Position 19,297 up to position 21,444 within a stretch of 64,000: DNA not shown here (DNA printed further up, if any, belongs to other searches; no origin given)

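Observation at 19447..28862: Two secreted proteins built from a ~55-aa Cys-pair tandem repeat I do not recognise, flanking a small operon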

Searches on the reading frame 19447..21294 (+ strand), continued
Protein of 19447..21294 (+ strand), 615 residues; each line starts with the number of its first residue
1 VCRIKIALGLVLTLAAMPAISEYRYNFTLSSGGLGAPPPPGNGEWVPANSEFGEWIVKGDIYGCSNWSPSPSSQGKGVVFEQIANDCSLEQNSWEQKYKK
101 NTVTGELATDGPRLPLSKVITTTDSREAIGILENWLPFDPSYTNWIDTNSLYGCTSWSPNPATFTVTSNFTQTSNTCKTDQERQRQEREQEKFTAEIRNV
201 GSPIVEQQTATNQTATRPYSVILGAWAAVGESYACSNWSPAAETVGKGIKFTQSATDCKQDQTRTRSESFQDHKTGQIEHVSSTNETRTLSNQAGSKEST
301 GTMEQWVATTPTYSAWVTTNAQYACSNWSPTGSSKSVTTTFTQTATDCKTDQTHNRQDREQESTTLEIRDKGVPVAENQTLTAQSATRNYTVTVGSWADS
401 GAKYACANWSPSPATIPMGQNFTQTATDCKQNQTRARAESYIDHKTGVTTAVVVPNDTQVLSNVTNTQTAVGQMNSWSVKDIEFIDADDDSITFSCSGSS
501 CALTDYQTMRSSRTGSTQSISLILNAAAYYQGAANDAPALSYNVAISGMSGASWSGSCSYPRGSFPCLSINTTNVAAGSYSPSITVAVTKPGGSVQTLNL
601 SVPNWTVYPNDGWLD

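Call 55: get_annotated_region(hit=H45, flank=9000)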
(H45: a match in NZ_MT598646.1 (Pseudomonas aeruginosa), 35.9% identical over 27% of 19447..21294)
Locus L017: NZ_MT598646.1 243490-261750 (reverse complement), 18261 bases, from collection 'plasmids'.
description: Pseudomonas aeruginosa strain SE5388 plasmid pSE5388-PER, complete sequence
organism: Pseudomonas aeruginosa (NCBI taxid 287)
taxonomy: Bacteria; Pseudomonadota; Gammaproteobacteria; Pseudomonadales; Pseudomonadaceae; Pseudomonas; Pseudomonas aeruginosa
host: -; source: -; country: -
typing (MOB-suite, as given by PLSDB): non-mobilizable; replicon rep_cluster_1115; mating-pair formation MPF_I
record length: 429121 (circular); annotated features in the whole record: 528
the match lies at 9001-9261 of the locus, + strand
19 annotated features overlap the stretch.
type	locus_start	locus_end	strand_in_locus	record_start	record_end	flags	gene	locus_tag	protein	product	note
CDS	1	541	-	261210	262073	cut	-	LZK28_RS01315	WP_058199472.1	3'-5' exonuclease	-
CDS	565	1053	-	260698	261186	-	-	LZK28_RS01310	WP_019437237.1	hypothetical protein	-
CDS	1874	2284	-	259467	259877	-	-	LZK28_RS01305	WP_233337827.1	DUF805 domain-containing protein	-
CDS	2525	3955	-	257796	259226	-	-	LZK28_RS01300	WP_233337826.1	hypothetical protein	-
CDS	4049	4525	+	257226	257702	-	-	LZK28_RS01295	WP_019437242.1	hypothetical protein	-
CDS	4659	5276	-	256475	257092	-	-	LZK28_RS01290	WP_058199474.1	hypothetical protein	-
CDS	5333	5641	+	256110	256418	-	-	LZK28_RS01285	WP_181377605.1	hypothetical protein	-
CDS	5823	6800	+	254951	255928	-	-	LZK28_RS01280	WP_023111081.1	hypothetical protein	-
CDS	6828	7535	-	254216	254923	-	-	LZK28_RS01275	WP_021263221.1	hypothetical protein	-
CDS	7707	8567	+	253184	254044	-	-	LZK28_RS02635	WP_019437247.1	prepilin-type N-terminal cleavage/methylation domain-containing protein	-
CDS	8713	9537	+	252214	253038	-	-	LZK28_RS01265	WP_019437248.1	Ig-like domain-containing protein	-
CDS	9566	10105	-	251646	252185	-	-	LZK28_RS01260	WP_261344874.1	hypothetical protein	-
CDS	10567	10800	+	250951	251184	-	-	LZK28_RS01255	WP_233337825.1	hypothetical protein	-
CDS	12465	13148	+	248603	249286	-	-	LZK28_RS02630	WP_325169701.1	hypothetical protein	-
CDS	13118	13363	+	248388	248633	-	-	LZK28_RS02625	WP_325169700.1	hypothetical protein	-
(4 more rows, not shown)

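Call 56: get_annotated_region(hit=H22, flank=9000)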
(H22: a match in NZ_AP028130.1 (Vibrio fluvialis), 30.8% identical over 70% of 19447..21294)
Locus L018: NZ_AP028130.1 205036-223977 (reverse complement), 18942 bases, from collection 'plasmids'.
description: Vibrio fluvialis strain IDH05335 plasmid pIDH5335-1
organism: Vibrio fluvialis (NCBI taxid 676)
taxonomy: Bacteria; Pseudomonadota; Gammaproteobacteria; Vibrionales; Vibrionaceae; Vibrio; Vibrio fluvialis
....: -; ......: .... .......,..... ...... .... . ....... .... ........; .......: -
typing (MOB-suite, as given by PLSDB): mobilizable; replicon IncC; relaxase MOBH
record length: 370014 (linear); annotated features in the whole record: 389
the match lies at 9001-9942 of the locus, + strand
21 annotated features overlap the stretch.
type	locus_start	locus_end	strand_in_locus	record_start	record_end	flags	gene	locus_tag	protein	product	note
CDS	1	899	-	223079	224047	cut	-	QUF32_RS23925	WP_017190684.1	type IV toxin-antitoxin system AbiEi family antitoxin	-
CDS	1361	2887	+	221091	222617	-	-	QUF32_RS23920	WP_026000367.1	hypothetical protein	-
CDS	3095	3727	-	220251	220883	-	-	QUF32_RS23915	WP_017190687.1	DUF2726 domain-containing protein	-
CDS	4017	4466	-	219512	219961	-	-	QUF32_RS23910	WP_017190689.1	hypothetical protein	-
CDS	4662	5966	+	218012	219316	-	-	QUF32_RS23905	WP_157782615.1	DUF945 family protein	-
CDS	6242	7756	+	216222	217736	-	istA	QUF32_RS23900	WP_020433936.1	IS21 family transposase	-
CDS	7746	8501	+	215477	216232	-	istB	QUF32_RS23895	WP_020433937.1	IS21-like element helper ATPase IstB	-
CDS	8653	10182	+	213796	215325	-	-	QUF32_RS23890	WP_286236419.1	hypothetical protein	-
CDS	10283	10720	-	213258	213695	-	-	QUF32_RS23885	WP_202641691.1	hypothetical protein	-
CDS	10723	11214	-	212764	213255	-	-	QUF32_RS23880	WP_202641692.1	hypothetical protein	-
CDS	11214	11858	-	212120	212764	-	-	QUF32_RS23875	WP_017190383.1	hypothetical protein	-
CDS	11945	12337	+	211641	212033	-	-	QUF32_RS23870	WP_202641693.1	hypothetical protein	-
CDS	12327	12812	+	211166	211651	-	-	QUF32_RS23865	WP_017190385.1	lytic transglycosylase domain-containing protein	-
CDS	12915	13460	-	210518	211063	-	-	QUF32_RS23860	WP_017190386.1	hypothetical protein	-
CDS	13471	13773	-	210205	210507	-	-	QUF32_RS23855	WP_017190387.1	HU family DNA-binding protein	GO:0030261 - chromosome condensation [Evidence IEA]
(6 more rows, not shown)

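Call 92: search_protein_families(library=padloc, proteins=[window:19447-21294:+], max_evalue=0.01)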
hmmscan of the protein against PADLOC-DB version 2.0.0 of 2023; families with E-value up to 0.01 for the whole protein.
window:19447-21294:+ (615 aa): 0 families

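Call 93: find_related_loci(query=window:19447-21294:+, collection=viral_contigs, flank=10000)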
Query window:19447-21294:+ (615 aa) in viral_contigs; peptide patterns used: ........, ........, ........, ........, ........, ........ (x = any residue, [..] = any of these).
6 stretches matched a pattern, but none encodes a relative of the query by tblastn (E <= 1e-3).

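Call 97: find_encoding_contigs(protein=P0033, flank=10000, max_places=2)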
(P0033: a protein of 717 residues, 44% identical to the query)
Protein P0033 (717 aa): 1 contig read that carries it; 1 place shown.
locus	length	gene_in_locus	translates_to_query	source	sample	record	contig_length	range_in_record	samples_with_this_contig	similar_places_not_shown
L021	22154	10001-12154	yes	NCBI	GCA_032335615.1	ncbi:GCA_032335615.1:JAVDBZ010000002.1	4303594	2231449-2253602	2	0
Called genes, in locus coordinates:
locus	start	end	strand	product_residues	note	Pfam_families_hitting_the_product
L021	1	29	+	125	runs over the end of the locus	-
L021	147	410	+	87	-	-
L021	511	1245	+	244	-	PF14243:R2K_3, PF18299:R2K_2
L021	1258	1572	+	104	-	-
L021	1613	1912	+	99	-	-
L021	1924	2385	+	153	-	-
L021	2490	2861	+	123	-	-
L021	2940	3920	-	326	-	-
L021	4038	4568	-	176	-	PF00929:RNase_T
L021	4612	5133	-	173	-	-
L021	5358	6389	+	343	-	-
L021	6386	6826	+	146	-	-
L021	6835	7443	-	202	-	-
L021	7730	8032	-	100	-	-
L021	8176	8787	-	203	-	-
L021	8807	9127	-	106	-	PF00085:Thioredoxin, PF14595:Thioredoxin_9, PF13098:Thioredoxin_2, PF13905:Thioredoxin_8 (faint)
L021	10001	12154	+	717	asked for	-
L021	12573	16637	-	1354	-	PF13752:DUF4165, PF12245:Big_3_2, PF17892:Cadherin_5 (faint), PF13750:Big_3_3, PF17963:Big_9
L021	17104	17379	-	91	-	-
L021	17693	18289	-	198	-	-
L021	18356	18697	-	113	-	-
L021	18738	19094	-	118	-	-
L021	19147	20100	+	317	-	-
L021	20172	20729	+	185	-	-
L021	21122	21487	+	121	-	-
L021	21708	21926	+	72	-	-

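Call 98: find_encoding_contigs(protein=P0093, flank=10000, max_places=2)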
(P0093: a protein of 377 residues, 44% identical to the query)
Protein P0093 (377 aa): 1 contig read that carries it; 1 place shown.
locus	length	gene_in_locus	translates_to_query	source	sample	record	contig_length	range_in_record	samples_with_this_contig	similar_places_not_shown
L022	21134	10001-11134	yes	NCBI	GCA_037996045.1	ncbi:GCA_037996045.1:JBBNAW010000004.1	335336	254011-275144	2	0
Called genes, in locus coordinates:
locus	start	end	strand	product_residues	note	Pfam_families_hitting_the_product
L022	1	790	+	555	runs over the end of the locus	PF00239:Resolvase, PF07508:Recombinase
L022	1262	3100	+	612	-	-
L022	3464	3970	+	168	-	PF11740:KfrA_N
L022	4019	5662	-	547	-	PF12729:4HB_MCP_1, PF00672:HAMP, PF00015:MCPsignal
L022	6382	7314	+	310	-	PF03090:Replicase, PF08708:PriCT_1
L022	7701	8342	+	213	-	-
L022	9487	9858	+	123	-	-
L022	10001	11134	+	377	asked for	-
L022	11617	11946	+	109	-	PF00436:SSB (weak)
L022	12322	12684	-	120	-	-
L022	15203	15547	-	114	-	PF04320:YggL_50S_bp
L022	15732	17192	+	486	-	PF02113:Peptidase_S13, PF13354:Beta-lactamase2 (faint)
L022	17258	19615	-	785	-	PF03924:CHASE, PF00989:PAS, PF08448:PAS_4 (weak), PF13188:PAS_8 (faint), PF13426:PAS_9, PF08447:PAS_3, PF00990:GGDEF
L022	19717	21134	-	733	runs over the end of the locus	PF22020:RlmL_1st, PF02926:THUMP, PF01170:UPF0020, PF13578:Methyltransf_24 (faint), PF10672:Methyltrans_SAM, PF03602:Cons_hypoth95 (weak)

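Call 99: find_encoding_contigs(protein=P0029, flank=10000, max_places=2)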
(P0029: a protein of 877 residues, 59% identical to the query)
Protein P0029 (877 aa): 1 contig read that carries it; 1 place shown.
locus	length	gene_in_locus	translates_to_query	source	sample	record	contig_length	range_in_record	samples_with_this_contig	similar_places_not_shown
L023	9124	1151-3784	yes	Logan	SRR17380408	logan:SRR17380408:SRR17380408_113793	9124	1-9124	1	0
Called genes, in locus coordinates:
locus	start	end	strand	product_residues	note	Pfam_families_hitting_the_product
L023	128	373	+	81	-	-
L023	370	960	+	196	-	-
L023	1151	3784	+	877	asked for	-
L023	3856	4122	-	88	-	-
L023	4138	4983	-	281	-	PF14243:R2K_3, PF18299:R2K_2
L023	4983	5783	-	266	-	-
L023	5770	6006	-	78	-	-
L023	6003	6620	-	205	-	-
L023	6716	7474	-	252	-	-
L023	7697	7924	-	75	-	-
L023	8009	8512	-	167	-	-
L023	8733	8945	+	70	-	-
